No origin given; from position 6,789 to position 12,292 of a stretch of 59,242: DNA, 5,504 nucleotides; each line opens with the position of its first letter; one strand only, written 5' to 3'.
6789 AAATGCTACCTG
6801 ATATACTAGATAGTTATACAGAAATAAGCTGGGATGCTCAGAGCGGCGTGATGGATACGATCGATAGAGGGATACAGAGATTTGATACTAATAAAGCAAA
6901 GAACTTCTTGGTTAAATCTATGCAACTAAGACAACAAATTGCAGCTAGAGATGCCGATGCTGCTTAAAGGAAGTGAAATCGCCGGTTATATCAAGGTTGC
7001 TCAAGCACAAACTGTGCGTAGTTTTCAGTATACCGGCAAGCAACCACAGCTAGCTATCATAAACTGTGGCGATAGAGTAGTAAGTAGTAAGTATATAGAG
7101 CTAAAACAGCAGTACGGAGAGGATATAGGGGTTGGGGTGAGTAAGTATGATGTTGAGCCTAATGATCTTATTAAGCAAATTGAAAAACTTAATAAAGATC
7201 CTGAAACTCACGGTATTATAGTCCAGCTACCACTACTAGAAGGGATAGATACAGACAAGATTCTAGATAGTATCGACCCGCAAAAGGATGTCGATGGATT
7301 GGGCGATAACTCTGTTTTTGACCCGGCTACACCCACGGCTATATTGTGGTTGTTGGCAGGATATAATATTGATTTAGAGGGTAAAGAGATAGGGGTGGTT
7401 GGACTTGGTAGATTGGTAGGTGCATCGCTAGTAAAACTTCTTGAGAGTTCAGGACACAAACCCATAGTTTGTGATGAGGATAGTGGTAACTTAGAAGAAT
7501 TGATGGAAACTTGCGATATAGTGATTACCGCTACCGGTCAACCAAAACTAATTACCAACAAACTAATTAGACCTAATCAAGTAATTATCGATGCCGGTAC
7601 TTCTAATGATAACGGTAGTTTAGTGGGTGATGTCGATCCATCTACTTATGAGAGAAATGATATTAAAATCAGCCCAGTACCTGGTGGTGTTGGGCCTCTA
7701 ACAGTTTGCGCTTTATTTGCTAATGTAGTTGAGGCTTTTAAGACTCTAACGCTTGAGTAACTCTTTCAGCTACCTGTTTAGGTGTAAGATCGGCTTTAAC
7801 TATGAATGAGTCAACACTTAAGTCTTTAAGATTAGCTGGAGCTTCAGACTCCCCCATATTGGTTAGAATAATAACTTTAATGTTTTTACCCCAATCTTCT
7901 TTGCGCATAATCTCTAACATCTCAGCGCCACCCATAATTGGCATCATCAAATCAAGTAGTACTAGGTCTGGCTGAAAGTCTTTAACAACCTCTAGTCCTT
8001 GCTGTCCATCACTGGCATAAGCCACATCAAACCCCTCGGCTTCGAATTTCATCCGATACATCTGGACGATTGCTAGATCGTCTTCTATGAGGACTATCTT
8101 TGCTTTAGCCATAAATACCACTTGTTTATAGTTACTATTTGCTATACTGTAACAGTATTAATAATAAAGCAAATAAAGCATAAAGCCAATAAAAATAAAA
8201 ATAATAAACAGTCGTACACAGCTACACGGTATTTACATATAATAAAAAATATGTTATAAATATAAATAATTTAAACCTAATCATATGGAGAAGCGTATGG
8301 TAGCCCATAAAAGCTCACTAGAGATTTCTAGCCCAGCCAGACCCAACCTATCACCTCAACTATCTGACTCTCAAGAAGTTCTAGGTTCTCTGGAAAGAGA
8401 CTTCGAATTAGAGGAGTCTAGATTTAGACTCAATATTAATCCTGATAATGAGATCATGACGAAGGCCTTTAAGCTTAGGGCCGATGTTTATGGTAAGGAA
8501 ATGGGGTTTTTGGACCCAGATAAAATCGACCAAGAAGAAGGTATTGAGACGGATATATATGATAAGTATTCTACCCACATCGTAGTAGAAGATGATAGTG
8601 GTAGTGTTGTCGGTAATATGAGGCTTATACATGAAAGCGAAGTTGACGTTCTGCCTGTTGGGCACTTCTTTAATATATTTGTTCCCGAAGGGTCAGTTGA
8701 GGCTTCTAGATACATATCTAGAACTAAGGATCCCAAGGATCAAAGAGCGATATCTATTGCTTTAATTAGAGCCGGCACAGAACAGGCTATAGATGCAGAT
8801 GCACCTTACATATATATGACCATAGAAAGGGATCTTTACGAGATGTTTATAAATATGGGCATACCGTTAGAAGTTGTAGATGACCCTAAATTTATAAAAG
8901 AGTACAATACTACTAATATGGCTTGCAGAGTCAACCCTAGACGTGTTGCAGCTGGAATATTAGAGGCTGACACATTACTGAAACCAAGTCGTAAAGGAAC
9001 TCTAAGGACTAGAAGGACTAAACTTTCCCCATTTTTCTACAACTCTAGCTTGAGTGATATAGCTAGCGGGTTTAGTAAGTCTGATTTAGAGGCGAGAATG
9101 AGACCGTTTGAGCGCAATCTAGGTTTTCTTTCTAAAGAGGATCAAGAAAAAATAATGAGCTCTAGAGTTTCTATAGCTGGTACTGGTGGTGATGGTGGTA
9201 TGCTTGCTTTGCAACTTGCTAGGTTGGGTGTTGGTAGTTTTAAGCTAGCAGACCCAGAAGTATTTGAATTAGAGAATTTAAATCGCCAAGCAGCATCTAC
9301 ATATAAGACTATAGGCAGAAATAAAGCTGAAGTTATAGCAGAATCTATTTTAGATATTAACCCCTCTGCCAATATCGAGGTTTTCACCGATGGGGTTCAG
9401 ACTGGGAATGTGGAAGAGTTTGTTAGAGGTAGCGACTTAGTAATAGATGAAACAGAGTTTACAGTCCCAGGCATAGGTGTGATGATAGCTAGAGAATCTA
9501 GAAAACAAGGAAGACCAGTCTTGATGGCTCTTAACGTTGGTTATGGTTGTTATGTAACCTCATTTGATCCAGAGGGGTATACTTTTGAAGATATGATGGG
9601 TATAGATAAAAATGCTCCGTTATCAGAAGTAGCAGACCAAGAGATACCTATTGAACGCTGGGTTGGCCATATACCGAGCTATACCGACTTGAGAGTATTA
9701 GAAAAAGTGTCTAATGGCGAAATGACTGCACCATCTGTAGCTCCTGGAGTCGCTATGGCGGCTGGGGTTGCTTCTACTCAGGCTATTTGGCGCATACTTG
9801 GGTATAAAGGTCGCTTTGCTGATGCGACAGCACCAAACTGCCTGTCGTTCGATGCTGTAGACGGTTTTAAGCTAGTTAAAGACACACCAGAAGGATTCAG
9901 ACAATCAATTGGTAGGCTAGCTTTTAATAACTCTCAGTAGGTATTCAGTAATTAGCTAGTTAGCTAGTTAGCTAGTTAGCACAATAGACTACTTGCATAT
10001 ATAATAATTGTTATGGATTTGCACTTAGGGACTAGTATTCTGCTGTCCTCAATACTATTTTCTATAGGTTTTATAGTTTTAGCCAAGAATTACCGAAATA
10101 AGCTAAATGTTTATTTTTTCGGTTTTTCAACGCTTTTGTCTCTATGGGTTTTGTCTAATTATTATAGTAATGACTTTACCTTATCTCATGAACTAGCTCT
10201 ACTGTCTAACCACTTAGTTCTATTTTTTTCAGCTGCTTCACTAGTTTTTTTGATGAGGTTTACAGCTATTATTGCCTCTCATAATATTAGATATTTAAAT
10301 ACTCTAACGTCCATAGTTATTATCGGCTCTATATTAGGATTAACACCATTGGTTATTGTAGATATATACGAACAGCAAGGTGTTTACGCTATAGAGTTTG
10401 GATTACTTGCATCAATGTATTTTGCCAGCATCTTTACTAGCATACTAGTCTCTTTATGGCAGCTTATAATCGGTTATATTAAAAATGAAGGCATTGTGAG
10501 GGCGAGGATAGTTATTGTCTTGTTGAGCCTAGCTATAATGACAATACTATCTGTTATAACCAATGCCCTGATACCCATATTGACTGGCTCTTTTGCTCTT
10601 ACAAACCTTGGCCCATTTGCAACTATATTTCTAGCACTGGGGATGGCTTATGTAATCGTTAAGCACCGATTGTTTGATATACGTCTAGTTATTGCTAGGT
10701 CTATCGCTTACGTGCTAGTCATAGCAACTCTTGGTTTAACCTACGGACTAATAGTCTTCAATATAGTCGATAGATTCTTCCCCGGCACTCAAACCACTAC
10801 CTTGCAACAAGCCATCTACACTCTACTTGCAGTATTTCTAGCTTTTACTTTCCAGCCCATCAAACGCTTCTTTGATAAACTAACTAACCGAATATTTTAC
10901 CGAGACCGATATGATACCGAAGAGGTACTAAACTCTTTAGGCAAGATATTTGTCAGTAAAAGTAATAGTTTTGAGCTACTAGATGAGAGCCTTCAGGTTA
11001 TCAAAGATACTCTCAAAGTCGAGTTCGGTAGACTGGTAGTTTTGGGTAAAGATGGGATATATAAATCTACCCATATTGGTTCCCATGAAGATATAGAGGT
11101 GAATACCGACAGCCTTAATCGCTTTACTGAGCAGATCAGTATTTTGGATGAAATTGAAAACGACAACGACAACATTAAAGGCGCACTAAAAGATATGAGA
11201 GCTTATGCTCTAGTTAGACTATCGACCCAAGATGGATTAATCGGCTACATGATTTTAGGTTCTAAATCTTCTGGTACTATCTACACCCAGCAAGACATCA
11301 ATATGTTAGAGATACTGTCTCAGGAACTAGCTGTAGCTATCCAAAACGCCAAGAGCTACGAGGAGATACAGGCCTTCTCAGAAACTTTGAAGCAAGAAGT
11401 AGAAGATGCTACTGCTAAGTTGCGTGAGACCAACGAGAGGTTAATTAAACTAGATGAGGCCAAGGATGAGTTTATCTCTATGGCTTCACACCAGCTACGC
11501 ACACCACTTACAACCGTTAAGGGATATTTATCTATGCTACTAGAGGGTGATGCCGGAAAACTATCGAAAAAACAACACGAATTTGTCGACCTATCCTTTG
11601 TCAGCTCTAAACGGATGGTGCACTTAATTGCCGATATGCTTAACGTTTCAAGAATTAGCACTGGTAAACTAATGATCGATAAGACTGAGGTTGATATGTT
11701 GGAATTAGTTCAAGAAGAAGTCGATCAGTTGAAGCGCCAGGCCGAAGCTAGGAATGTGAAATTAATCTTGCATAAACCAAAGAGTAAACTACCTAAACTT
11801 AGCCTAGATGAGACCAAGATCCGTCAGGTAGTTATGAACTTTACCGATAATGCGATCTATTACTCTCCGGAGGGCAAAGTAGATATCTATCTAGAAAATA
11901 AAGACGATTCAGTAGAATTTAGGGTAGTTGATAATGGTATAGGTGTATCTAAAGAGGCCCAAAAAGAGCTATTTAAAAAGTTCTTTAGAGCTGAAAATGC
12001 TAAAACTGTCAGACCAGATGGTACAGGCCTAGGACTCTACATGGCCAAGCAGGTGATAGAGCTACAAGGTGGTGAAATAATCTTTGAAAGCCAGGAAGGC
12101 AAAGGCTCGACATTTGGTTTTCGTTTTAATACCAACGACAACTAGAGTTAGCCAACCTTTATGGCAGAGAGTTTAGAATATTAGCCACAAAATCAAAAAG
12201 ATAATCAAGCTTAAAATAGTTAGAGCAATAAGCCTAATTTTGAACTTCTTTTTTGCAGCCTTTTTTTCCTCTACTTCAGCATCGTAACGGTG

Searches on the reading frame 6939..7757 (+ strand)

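Call 10: search_protein_families(library=ncbifam, proteins=[window:6939-7757:+], max_evalue=0.00001)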
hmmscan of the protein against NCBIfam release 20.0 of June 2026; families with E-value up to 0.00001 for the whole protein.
window:6939-7757:+ (273 aa): 30 families (the best 25 are shown)
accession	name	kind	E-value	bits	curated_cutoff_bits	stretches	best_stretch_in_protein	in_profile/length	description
NF010786.0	PRK14189.1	subfamily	2.2e-53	181.2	421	1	8-267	5-278/285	bifunctional methylenetetrahydrofolate dehydrogenase/methenyltetrahydrofolate cyclohydrolase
NF008058.0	PRK10792.1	equivalog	3.5e-53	180.4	355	1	8-269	5-281/285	bifunctional methylenetetrahydrofolate dehydrogenase/methenyltetrahydrofolate cyclohydrolase FolD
NF010789.1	PRK14193.1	equivalog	3.9e-52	177.2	401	1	7-266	3-277/281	bifunctional methylenetetrahydrofolate dehydrogenase/methenyltetrahydrofolate cyclohydrolase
NF010787.0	PRK14191.1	equivalog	2.2e-51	174.7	423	1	8-269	3-279/285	bifunctional methylenetetrahydrofolate dehydrogenase/methenyltetrahydrofolate cyclohydrolase FolD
NF010783.0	PRK14186.1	equivalog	2e-50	171.6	333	1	6-268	2-283/297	bifunctional methylenetetrahydrofolate dehydrogenase/methenyltetrahydrofolate cyclohydrolase FolD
NF010775.0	PRK14178.1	equivalog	1.2e-48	165.8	465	1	31-268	22-272/279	bifunctional methylenetetrahydrofolate dehydrogenase/methenyltetrahydrofolate cyclohydrolase FolD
NF010781.0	PRK14184.1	equivalog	2.8e-48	164.5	438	1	8-269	3-282/286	bifunctional 5,10-methylene-tetrahydrofolate dehydrogenase/ 5,10-methylene-tetrahydrofolate cyclohydrolase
NF010764.0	PRK14167.1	subfamily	1.6e-47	162.2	477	1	8-266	4-285/297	bifunctional 5,10-methylene-tetrahydrofolate dehydrogenase/ 5,10-methylene-tetrahydrofolate cyclohydrolase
NF010766.0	PRK14169.1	equivalog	1e-46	159.7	450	1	7-268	3-278/283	bifunctional methylenetetrahydrofolate dehydrogenase/methenyltetrahydrofolate cyclohydrolase FolD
NF010780.0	PRK14183.1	equivalog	1.6e-46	158.9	480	1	8-269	3-279/283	bifunctional 5,10-methylene-tetrahydrofolate dehydrogenase/ 5,10-methylene-tetrahydrofolate cyclohydrolase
NF010776.0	PRK14179.1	equivalog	1.8e-46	158.5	445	1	7-267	3-278/284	bifunctional methylenetetrahydrofolate dehydrogenase/methenyltetrahydrofolate cyclohydrolase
NF010769.0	PRK14172.1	equivalog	2.1e-46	158.4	392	1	8-268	4-278/278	bifunctional 5,10-methylene-tetrahydrofolate dehydrogenase/ 5,10-methylene-tetrahydrofolate cyclohydrolase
NF010785.0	PRK14188.1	subfamily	9.2e-46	156.1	396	1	8-268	5-287/297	bifunctional methylenetetrahydrofolate dehydrogenase/methenyltetrahydrofolate cyclohydrolase FolD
NF010770.0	PRK14173.1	equivalog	1.1e-45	156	411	1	8-267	5-278/287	bifunctional 5,10-methylene-tetrahydrofolate dehydrogenase/ 5,10-methylene-tetrahydrofolate cyclohydrolase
NF010778.0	PRK14181.1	equivalog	1.6e-45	155.8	503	1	7-270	1-285/287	bifunctional methylenetetrahydrofolate dehydrogenase/methenyltetrahydrofolate cyclohydrolase FolD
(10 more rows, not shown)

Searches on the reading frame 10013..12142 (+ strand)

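Call 10: search_protein_families(library=ncbifam, proteins=[window:10013-12142:+], max_evalue=0.00001)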
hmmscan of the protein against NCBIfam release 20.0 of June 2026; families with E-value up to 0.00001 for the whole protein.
window:10013-12142:+ (710 aa): 76 families (the best 25 are shown)
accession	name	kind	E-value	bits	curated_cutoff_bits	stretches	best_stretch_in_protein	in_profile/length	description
NF046044.1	PnpS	equivalog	3.3e-54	184.4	400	1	435-705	123-389/390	two-component system histidine kinase PnpS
TIGR02956.1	TMAO_torS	equivalog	4.8e-52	177.2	676.5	1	438-705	404-680/967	TMAO reductase system sensor histidine kinase/response regulator TorS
NF033092.0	HK_WalK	equivalog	8.3e-52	176.6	725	1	479-704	367-591/594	cell wall metabolism sensor histidine kinase WalK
TIGR02966.1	phoR_proteo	equivalog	6.8e-48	163.4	334.2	1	476-705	106-333/333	phosphate regulon sensor histidine kinase PhoR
NF038297.2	hybrid_HK_HrmK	equivalog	1.8e-44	152.4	725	1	395-702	151-452/607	hybrid histidine kinase/response regulator HrmK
NF040691.1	MtrAB_MtrB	equivalog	6.9e-42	144.1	450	1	459-701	246-486/507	MtrAB system histidine kinase MtrB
NF006800.0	PRK09303.1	equivalog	1.3e-40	139.6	342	1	447-704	113-374/383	histidine kinase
NF008318.0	PRK11107.1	equivalog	1.5e-40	139.1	890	1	452-707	247-518/920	two-component sensor histidine kinase BarA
NF033091.0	HK_VanS_ACDEFG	equivalog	1e-39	136.4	400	1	442-696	32-284/293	vancomycin resistance histidine kinase VanS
NF011874.0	PRK15347.1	equivalog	3.5e-39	134.5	852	1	452-704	366-611/921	two component system sensor kinase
NF008302.0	PRK11091.1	equivalog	2.2e-38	132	838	1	472-704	271-502/779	aerobic respiration two-component sensor histidine kinase ArcB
NF033093.1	HK_VicK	exception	2.3e-37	128.7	680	1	481-702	206-430/448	cell wall metabolism sensor histidine kinase VicK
NF045595.1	HK_scytonemin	equivalog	8.6e-37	126.8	865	1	463-702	394-630/637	scytonemin biosynthesis sensor histidine kinase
NF041735.1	hist_kin_RppB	equivalog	7.7e-35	120.5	400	1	485-704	217-436/438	two-component system sensor histidine kinase RppB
NF041880.1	EPS_EpsF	equivalog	2e-34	118.9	900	1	471-701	261-487/492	response regulator EpsF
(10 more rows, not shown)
